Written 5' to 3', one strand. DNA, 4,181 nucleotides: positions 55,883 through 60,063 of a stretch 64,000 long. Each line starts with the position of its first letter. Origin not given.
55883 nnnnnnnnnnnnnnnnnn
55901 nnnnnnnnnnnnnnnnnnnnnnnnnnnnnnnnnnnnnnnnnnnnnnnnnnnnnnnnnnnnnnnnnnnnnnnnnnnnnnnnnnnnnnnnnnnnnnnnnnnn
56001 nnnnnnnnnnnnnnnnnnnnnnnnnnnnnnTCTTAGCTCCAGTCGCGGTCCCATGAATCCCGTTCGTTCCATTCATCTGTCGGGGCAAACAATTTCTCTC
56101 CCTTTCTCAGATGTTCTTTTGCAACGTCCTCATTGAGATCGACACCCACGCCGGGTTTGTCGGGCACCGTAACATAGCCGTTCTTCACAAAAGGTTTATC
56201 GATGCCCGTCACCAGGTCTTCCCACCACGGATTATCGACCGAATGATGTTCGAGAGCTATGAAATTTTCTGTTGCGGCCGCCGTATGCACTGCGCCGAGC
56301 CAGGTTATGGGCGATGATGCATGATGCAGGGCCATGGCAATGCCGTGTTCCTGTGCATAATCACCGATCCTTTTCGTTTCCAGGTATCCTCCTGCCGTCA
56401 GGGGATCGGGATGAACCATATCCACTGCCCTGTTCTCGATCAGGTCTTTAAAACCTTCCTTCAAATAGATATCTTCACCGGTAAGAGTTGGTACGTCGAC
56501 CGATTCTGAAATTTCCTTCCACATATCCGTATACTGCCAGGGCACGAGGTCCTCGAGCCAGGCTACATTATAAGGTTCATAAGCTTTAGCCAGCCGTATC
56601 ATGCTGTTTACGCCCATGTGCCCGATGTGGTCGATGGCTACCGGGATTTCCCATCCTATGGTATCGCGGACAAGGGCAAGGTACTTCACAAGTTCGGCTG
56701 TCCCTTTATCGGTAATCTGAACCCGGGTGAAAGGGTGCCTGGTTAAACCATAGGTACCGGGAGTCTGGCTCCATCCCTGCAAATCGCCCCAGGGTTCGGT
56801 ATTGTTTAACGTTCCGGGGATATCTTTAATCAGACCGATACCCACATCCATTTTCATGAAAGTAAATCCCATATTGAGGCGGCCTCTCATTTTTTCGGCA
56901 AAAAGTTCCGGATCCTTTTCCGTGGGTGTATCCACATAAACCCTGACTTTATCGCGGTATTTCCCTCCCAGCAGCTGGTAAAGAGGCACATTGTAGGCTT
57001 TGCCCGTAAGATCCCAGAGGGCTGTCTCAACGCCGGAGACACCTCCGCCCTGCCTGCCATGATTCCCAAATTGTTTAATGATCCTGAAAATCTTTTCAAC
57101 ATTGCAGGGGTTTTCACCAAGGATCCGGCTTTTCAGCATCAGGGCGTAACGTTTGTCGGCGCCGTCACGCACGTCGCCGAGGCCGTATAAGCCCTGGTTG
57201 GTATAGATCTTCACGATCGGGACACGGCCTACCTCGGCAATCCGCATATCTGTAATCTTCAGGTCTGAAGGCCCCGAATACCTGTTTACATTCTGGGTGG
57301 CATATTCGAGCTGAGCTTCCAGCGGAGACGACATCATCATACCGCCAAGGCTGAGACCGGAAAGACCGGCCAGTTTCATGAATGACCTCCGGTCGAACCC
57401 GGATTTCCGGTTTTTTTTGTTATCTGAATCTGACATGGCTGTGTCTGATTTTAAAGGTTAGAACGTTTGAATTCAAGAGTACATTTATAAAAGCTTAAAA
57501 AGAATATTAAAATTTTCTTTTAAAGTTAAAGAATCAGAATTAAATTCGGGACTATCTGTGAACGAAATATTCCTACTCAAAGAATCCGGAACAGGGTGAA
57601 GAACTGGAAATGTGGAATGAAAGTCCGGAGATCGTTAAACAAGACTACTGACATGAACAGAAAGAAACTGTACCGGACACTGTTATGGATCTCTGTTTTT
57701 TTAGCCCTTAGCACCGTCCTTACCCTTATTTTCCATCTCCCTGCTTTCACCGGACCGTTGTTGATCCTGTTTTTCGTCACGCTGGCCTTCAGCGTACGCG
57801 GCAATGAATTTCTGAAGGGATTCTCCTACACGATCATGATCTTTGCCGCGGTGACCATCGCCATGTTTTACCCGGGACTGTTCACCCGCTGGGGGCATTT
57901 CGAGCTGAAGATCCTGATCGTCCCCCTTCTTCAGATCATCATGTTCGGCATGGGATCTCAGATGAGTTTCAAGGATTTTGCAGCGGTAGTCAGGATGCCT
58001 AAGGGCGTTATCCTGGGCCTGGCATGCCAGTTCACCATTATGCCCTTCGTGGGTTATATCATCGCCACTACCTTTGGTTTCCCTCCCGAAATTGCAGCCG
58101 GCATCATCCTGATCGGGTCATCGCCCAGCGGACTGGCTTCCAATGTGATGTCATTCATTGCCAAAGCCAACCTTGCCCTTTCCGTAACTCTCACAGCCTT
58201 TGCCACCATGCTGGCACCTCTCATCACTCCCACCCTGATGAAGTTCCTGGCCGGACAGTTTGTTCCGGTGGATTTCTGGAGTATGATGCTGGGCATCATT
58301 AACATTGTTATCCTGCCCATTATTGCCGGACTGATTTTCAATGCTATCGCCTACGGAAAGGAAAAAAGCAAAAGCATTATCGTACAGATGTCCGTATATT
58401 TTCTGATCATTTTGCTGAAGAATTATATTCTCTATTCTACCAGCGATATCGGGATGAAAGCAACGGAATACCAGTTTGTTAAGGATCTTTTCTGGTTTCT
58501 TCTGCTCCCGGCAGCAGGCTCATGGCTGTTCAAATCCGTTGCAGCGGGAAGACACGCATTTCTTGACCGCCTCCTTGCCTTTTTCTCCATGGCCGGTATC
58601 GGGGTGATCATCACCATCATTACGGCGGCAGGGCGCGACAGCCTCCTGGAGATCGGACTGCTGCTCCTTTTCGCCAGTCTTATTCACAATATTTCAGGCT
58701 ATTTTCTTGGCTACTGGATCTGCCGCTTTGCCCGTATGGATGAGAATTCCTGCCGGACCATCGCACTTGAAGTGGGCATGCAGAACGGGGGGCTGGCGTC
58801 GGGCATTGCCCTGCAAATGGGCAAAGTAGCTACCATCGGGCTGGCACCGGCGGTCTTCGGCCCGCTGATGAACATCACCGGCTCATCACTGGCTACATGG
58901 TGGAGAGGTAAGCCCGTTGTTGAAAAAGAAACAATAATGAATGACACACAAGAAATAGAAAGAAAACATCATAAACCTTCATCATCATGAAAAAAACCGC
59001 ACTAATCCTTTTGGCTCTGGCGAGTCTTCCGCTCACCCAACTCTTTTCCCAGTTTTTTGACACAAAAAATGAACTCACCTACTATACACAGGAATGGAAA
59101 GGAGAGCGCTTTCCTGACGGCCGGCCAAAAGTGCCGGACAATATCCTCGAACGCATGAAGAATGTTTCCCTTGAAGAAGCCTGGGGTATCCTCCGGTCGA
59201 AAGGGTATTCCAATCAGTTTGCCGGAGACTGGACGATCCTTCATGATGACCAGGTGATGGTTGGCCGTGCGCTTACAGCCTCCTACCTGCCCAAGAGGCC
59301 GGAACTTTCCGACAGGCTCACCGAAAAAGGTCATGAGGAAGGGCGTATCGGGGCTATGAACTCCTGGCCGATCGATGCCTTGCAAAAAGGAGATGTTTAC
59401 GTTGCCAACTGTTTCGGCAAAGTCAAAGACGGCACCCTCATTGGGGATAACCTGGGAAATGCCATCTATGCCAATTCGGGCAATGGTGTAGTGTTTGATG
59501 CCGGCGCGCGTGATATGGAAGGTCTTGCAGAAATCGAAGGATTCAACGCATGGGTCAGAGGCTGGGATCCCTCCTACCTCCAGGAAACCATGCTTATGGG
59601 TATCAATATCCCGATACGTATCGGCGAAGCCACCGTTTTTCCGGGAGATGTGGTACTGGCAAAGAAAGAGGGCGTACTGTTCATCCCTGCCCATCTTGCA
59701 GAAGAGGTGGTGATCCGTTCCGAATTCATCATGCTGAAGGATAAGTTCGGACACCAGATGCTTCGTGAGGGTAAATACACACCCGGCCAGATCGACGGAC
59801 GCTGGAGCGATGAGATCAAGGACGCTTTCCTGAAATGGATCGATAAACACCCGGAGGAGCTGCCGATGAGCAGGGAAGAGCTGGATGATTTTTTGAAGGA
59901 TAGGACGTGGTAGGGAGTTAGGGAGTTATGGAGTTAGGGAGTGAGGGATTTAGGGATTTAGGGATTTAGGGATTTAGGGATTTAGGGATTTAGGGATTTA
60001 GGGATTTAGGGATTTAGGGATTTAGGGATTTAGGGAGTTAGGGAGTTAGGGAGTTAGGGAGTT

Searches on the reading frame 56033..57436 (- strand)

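Call 9: search_protein_families(library=pfam, proteins=[window:56033-57436:-])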
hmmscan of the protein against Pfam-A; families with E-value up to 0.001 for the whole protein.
window:56033-57436:- (467 aa): 2 families
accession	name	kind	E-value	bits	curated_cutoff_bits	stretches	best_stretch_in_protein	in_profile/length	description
PF13378.12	MR_MLE_C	-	5.7e-45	154.1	29.4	1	180-438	3-219/219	Enolase C-terminal domain-like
PF02746.21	MR_MLE_N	-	3.2e-11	43.9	22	1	71-157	27-117/117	Mandelate racemase / muconate lactonizing enzyme, N-terminal domain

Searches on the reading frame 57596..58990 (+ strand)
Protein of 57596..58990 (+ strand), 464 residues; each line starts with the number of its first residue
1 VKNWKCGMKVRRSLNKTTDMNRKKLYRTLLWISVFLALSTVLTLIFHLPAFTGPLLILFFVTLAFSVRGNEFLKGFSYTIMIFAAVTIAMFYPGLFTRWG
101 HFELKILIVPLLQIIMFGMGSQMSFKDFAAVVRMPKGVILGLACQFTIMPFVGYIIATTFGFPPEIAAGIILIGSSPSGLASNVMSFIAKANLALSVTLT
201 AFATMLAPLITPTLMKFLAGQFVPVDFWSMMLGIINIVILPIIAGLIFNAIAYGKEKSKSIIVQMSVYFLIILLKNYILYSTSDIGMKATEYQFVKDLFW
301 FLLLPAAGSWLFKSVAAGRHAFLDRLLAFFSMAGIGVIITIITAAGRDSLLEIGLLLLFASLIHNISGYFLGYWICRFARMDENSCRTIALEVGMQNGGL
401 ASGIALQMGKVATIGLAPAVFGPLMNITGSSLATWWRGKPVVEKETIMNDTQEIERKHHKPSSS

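Call 9: search_protein_families(library=pfam, proteins=[window:57596-58990:+])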
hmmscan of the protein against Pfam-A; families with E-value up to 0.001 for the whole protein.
window:57596-58990:+ (464 aa): 2 families
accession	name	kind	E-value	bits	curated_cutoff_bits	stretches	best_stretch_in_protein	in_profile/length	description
PF01758.21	SBF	-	8.2e-37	127.2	24.3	1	110-273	2-176/191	Sodium Bile acid symporter family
PF13593.11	SBF_like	-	3e-13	50.2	25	1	79-289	4-220/313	SBF-like CPA transporter family (DUF4137)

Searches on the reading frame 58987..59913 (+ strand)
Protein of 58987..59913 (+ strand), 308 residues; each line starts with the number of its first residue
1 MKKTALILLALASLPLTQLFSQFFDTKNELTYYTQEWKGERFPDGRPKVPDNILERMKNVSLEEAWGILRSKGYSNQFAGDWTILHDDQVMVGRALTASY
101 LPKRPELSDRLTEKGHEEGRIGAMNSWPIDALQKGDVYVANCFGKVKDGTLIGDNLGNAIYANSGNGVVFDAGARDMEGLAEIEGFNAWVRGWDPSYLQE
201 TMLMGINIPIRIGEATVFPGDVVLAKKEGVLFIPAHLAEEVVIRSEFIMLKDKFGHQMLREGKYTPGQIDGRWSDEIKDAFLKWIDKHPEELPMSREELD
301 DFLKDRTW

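Call 9: search_protein_families(library=pfam, proteins=[window:58987-59913:+])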
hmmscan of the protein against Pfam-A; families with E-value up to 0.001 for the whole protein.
window:58987-59913:+ (308 aa): 1 family
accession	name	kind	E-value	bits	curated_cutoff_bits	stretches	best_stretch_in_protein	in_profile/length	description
PF03737.21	RraA-like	-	2.4e-17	64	24.5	1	79-231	18-151/152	Aldolase/RraA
